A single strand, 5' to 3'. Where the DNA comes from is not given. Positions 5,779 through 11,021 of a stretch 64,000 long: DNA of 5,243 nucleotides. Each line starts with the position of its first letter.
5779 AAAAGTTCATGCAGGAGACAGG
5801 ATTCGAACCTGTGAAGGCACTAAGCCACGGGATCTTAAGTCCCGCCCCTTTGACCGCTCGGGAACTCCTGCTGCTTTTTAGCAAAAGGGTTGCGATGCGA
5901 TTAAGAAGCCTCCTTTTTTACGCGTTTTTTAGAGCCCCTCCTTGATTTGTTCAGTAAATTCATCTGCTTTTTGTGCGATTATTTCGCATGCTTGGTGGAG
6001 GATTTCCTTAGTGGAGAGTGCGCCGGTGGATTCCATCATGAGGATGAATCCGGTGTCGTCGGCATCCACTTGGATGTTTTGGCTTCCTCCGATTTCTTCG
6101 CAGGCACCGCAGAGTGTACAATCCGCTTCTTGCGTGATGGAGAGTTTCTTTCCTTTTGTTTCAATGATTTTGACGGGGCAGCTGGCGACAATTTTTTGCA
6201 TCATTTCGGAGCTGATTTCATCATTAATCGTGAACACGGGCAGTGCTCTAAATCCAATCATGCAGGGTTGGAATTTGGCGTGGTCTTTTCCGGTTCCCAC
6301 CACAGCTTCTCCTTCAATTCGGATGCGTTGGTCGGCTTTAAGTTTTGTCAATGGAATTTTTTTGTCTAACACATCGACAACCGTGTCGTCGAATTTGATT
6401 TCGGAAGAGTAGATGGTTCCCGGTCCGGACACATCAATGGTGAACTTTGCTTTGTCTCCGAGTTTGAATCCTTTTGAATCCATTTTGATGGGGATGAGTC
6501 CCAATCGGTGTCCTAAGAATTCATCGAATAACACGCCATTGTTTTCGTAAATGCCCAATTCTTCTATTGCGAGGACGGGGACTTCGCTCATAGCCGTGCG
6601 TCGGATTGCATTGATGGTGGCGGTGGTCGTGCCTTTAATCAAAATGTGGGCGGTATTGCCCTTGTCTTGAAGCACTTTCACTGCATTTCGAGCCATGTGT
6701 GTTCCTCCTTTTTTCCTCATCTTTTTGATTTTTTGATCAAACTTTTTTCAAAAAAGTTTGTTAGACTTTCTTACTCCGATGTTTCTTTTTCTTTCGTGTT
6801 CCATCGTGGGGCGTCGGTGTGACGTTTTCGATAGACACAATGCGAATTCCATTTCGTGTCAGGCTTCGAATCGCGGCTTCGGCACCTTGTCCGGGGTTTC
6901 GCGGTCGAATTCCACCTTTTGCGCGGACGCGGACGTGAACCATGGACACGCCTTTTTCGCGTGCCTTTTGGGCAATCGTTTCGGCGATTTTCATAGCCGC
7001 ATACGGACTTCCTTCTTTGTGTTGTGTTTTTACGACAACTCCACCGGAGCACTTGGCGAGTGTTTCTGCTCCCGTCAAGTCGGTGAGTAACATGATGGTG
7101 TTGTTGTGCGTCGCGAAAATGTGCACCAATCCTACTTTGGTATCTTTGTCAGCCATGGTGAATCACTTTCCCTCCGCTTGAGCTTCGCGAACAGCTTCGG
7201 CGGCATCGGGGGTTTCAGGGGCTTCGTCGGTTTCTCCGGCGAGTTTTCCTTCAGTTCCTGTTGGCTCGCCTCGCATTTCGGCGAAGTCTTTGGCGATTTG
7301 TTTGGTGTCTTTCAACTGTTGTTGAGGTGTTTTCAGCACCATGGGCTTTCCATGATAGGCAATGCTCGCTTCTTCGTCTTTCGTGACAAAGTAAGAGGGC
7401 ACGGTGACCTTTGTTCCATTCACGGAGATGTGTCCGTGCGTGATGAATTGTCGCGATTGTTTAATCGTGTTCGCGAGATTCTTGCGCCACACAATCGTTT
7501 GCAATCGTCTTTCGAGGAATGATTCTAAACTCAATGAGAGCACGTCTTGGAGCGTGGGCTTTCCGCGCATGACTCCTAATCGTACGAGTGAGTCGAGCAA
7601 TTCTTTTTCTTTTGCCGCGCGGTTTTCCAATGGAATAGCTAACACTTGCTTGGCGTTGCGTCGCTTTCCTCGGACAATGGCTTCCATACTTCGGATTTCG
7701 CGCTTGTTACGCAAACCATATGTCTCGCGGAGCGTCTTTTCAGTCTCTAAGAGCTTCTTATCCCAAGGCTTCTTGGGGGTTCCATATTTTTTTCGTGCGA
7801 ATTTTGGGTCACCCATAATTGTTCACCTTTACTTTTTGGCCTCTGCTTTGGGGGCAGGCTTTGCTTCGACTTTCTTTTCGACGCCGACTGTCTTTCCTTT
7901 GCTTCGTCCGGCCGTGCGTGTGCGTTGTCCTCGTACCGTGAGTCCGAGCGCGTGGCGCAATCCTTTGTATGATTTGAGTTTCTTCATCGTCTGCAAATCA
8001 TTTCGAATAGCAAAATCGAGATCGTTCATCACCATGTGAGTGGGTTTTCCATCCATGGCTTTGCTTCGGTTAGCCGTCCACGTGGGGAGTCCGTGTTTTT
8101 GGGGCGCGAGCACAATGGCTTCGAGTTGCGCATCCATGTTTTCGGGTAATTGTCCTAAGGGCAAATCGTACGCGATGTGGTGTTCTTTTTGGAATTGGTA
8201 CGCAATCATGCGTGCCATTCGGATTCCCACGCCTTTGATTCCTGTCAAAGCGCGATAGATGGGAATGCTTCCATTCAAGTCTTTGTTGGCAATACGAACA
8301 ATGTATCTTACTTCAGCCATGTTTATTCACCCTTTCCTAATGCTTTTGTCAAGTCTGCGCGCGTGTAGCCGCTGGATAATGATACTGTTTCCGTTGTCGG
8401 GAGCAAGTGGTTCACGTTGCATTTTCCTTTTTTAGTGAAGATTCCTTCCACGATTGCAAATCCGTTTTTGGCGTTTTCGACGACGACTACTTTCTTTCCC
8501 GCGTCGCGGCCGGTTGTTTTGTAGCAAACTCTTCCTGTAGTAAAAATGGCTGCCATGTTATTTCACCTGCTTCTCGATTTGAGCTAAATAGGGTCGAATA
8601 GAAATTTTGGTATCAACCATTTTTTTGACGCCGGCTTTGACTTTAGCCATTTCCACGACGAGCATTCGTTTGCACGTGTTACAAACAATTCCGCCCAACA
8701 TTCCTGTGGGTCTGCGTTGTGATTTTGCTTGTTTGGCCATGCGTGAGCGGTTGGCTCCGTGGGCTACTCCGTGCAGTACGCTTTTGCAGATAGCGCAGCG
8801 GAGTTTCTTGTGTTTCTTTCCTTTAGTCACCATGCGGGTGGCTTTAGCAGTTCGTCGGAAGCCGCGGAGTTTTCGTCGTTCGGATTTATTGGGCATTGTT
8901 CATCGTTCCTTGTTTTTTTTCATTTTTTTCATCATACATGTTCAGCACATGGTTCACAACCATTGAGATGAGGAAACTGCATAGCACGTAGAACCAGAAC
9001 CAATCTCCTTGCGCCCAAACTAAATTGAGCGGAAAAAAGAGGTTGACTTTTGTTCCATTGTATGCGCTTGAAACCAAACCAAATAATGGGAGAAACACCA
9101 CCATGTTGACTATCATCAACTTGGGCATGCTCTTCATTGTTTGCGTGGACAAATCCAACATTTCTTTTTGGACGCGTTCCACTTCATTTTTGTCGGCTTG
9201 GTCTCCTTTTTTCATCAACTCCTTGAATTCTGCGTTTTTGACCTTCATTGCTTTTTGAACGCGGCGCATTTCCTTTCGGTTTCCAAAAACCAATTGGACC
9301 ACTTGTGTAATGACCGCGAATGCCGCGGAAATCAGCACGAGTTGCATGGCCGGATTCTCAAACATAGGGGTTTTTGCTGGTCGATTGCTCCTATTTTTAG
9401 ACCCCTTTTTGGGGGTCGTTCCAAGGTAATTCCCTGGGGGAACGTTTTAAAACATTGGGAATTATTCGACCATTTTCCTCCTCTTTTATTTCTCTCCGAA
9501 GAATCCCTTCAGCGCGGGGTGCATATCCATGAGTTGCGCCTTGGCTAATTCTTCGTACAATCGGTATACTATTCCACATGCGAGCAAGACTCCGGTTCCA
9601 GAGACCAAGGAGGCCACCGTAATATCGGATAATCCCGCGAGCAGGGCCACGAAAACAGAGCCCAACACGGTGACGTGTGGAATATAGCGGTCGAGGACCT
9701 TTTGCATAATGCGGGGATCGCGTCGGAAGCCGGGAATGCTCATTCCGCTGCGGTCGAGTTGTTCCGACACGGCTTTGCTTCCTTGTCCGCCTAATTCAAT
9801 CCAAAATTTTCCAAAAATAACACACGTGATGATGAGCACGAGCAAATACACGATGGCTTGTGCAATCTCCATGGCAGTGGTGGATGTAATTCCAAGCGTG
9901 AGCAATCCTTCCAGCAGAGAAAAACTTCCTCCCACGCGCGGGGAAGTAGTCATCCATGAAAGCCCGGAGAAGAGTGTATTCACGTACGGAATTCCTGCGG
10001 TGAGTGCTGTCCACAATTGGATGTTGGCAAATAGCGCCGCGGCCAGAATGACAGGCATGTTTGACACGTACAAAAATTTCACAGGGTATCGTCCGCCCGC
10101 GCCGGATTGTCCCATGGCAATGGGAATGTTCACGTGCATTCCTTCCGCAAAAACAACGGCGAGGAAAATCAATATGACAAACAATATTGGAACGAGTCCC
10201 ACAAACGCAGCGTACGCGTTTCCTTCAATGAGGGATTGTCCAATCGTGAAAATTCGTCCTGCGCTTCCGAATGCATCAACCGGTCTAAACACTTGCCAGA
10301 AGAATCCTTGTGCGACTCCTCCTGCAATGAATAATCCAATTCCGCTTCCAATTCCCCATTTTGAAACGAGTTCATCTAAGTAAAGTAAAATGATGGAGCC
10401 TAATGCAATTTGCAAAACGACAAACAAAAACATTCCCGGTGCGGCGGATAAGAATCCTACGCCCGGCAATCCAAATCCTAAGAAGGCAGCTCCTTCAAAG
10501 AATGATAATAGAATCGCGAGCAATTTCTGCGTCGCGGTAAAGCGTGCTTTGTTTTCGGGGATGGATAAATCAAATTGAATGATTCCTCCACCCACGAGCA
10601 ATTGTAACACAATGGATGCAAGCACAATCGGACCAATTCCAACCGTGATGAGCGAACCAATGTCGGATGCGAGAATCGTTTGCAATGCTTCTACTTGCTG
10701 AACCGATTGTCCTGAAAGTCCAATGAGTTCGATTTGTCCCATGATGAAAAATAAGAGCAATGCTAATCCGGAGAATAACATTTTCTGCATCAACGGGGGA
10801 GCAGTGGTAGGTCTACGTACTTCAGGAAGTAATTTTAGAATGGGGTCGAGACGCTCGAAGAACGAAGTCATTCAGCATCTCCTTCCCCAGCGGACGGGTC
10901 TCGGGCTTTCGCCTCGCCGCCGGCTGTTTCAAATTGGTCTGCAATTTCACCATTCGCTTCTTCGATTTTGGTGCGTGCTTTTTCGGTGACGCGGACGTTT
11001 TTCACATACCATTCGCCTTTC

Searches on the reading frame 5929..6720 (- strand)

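Call 71: search_protein_families(library=pfam, proteins=[window:5929-6720:-], max_evalue=0.0001)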
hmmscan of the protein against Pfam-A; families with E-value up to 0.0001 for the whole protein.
window:5929-6720:- (263 aa): 2 families
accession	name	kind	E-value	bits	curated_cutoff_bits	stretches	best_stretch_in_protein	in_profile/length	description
PF01193.29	RNA_pol_L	-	2.8e-13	49.8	24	1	27-251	3-73/74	RNA polymerase Rpb3/Rpb11 dimerisation domain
PF01000.31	RNA_pol_A_bac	-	4.5e-12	46.7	33.9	1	69-149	6-101/119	RNA polymerase Rpb3/RpoA insert domain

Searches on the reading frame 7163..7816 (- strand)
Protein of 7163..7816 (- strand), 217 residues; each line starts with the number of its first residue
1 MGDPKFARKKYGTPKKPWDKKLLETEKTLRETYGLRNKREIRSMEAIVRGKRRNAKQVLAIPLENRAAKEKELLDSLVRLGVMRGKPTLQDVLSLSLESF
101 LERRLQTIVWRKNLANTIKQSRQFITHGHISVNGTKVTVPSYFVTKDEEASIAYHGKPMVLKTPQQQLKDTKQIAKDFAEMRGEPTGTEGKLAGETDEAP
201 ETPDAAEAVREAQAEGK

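Call 71: search_protein_families(library=pfam, proteins=[window:7163-7816:-], max_evalue=0.0001)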
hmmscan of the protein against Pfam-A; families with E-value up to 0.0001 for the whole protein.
window:7163-7816:- (217 aa): 2 families
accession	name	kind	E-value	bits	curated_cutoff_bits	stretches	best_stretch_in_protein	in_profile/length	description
PF01479.30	S4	-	7.9e-15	54.8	22.8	1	103-148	1-46/48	S4 domain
PF22421.1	SYY_C-terminal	-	8e-06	26.1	27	0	102-151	18-67/83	Tyrosine--tRNA ligase SYY-like C-terminal domain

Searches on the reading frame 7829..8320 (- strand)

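Call 71: search_protein_families(library=pfam, proteins=[window:7829-8320:-], max_evalue=0.0001)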
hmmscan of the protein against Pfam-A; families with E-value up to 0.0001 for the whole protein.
window:7829-8320:- (163 aa): 1 family
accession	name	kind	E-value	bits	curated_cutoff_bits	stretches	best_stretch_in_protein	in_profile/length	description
PF00416.27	Ribosomal_S13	-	1.1e-28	100.7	31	1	9-139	1-127/128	Ribosomal protein S13/S18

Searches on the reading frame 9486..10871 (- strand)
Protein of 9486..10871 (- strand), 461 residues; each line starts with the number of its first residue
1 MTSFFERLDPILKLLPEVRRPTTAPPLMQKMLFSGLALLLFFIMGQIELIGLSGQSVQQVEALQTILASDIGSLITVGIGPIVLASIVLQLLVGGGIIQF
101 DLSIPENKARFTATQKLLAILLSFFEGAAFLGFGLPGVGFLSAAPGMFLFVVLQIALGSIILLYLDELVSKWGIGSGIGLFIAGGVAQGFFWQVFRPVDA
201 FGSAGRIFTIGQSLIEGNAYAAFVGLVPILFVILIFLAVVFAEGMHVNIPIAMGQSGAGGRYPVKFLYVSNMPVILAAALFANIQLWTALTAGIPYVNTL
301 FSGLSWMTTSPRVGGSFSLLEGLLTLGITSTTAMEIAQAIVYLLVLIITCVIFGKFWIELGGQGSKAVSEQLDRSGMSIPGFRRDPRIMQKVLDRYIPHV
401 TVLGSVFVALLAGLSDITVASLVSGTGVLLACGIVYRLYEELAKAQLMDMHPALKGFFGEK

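Call 71: search_protein_families(library=pfam, proteins=[window:9486-10871:-], max_evalue=0.0001)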
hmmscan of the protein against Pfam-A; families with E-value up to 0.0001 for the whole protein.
window:9486-10871:- (461 aa): 2 families
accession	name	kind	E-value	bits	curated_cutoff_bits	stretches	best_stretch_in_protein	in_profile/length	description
PF00344.25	SecY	-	5.1e-60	203.8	32.2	1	73-439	1-306/306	SecY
PF10559.14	Plug_translocon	-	3.4e-06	27.2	22.1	1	39-72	1-35/35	Plug domain of Sec61p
